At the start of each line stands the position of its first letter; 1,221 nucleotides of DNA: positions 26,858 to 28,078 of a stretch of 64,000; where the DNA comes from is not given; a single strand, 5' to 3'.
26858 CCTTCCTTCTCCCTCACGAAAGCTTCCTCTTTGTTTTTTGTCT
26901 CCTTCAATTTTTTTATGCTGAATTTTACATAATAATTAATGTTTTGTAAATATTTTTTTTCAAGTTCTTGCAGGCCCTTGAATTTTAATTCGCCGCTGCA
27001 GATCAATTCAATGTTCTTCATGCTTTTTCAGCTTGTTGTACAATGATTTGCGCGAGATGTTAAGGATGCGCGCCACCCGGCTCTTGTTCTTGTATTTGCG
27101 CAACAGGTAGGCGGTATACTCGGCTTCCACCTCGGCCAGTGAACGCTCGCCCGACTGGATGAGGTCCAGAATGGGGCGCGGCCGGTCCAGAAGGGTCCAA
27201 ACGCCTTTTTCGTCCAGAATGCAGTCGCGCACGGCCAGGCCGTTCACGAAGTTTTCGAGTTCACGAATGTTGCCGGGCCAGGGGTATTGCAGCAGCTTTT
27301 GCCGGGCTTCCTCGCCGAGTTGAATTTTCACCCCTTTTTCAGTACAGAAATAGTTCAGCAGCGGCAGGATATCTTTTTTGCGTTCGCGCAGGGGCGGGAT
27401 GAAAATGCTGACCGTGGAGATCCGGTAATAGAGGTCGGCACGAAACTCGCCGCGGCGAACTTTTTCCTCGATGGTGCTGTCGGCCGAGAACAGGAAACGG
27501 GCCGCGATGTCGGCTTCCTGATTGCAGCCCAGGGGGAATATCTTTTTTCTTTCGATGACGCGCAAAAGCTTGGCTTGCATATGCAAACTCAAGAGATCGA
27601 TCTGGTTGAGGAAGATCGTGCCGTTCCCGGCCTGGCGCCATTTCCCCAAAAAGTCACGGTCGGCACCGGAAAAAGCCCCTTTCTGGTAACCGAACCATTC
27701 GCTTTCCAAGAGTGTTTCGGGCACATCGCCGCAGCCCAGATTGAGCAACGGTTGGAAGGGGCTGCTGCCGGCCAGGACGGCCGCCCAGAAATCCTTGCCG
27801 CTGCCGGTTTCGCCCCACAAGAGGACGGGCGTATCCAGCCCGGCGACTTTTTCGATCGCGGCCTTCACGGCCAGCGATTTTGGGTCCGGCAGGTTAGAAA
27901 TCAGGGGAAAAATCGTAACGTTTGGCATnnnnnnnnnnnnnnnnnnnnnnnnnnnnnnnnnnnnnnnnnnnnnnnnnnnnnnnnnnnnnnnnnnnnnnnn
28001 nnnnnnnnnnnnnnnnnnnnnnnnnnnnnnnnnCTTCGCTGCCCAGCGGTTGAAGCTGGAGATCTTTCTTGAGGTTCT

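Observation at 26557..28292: Sensor-less PspF-like sigma-54 activator wedged into the conserved rplU-rpmA-obg-nadD-rsfS-rlmH cluster, overlapping both neighbours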

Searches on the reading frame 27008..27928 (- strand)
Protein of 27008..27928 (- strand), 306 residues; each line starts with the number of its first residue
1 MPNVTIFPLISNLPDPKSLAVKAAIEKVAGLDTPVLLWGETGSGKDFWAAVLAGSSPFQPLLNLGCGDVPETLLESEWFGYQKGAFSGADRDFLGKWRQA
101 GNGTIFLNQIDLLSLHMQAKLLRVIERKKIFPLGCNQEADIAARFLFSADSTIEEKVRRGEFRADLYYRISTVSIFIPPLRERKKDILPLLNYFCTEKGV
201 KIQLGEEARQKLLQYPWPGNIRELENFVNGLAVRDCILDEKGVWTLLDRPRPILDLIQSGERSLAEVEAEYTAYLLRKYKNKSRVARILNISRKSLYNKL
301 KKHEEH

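Call 3: search_protein_families(library=pfam, proteins=[window:27008-27928:-], max_evalue=0.01)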
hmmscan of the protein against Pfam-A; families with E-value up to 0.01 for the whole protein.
window:27008-27928:- (306 aa): 4 families
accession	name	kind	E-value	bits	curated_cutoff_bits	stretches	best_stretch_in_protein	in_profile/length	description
PF00158.32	Sigma54_activat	-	9.6e-44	149.5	20.2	1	18-175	8-167/168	Sigma-54 interaction domain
PF14532.12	Sigma54_activ_2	-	5.4e-15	56.3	25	1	18-180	7-138/138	Sigma-54 interaction domain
PF25601.1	AAA_lid_14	-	7e-14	51.9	27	1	181-233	1-58/87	AAA+ ATPase lid domain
PF02954.25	HTH_8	-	6.1e-08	32.7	22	1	264-303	2-42/42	Bacterial regulatory protein, Fis family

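Call 4: search_solved_structures(query=window:27008-27928:-, show_alignments=3)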
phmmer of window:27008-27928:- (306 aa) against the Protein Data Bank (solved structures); distinct sequences matched with E-value up to 0.001: 36.
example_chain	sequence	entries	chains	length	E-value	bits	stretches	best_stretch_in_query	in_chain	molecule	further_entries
4l4u_A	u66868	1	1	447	1.5e-52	182.4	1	15-303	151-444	Transcriptional regulator (NtrC family)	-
1ny6_A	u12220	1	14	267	5.8e-49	170.6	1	15-229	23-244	transcriptional regulator (NtrC family)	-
4ly6_A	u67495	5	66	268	5.9e-49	170.6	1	15-229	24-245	Transcriptional regulator (NtrC family)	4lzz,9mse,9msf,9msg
1ny5_A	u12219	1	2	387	1.2e-48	169.5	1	15-229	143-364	transcriptional regulator (NtrC family)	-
3m0e_A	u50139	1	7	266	1.5e-48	169.3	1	15-229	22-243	Transcriptional regulator (NtrC family)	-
3dzd_A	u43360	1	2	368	4.1e-48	167.8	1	15-230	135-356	Transcriptional regulator (NtrC family)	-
1ojl_A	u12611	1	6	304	1.7e-47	165.8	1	25-301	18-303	TRANSCRIPTIONAL REGULATORY PROTEIN ZRAR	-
4qhs_A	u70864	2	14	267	7.9e-47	163.6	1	14-230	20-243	Flagellar regulatory protein C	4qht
6lua_A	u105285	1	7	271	5.7e-46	160.8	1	14-230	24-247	Flagellar regulatory protein C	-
6luf_A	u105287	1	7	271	1.5e-45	159.4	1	14-230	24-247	Flagellar regulatory protein C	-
9qq6_C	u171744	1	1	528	2.6e-45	158.6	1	23-240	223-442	Nif-specific regulatory protein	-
6jdi_A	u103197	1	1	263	7e-42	147.4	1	21-234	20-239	Nitrogen assimilation regulatory protein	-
7ejw_C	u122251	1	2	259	1.3e-41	146.5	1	21-234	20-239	Transcriptional regulator FleQ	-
6j7e_A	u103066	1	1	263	1.3e-41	146.4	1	21-234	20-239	Nitrogen assimilation regulatory protein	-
5exx_A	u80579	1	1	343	1.3e-41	146.4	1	21-234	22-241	Transcriptional regulator FleQ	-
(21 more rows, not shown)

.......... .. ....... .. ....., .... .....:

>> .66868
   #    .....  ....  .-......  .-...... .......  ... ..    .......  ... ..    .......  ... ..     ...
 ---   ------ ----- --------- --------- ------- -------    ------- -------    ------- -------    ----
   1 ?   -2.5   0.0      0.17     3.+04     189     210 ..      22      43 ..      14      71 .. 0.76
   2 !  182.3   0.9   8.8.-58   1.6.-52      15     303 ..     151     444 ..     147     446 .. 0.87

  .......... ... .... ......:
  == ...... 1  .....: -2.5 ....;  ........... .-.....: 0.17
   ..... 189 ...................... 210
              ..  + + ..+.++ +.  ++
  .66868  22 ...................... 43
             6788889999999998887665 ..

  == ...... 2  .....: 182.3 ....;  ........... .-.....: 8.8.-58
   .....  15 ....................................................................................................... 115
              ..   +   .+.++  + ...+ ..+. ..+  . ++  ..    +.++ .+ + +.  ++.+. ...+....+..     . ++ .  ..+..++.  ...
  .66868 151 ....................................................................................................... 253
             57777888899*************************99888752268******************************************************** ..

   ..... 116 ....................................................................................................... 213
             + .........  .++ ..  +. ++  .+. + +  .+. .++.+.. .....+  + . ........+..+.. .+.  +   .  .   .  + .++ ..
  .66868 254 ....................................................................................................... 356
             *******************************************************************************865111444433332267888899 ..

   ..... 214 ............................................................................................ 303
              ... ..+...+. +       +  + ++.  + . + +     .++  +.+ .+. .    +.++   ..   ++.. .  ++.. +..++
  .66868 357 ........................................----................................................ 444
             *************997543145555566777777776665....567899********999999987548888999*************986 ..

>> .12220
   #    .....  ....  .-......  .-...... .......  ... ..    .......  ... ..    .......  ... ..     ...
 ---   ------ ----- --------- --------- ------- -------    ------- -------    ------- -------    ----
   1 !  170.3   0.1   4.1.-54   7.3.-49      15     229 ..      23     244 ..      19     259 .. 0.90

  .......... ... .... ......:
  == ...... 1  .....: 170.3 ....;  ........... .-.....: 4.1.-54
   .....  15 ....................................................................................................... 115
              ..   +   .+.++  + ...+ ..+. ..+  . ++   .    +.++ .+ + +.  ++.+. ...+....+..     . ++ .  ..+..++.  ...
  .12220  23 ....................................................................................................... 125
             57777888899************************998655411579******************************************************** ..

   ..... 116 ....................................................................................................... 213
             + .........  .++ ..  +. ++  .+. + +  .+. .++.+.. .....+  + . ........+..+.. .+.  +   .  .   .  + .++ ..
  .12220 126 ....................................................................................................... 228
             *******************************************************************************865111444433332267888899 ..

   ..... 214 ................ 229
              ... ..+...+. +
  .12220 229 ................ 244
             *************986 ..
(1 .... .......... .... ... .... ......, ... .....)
